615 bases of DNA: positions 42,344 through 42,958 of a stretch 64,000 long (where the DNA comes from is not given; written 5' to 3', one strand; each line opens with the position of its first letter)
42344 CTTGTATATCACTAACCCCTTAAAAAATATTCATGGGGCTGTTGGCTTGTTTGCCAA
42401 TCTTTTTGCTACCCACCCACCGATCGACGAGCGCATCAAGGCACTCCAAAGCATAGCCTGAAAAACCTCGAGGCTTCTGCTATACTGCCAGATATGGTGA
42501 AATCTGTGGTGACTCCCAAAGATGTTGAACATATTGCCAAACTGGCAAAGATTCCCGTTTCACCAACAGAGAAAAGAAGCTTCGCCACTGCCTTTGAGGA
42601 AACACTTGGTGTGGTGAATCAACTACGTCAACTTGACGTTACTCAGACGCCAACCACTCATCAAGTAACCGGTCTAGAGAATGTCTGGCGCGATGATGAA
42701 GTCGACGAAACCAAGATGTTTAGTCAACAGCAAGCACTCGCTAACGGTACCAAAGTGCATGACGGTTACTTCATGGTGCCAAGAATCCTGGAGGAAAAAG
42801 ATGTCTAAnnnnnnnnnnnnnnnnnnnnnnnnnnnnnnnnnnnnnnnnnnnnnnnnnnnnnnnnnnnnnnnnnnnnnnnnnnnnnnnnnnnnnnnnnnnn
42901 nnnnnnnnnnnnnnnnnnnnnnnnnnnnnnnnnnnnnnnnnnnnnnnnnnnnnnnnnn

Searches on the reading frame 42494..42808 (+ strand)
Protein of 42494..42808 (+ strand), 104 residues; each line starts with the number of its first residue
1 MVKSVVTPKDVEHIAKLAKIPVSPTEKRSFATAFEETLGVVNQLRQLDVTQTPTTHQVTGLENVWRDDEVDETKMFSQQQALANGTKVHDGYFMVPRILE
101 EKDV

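Call 12: search_protein_families(library=ncbifam, proteins=[window:42494-42808:+])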
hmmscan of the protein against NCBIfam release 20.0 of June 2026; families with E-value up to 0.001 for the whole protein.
window:42494-42808:+ (104 aa): 2 families
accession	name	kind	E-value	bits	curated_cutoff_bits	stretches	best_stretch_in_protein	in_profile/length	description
TIGR00135.1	gatC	equivalog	1.5e-20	73.3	47.1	1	7-100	2-93/93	Asp-tRNA(Asn)/Glu-tRNA(Gln) amidotransferase subunit GatC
NF000684.0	PRK00034.3-4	equivalog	0.00014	22.2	97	1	8-99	7-95/97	Asp-tRNA(Asn) amidotransferase subunit GatC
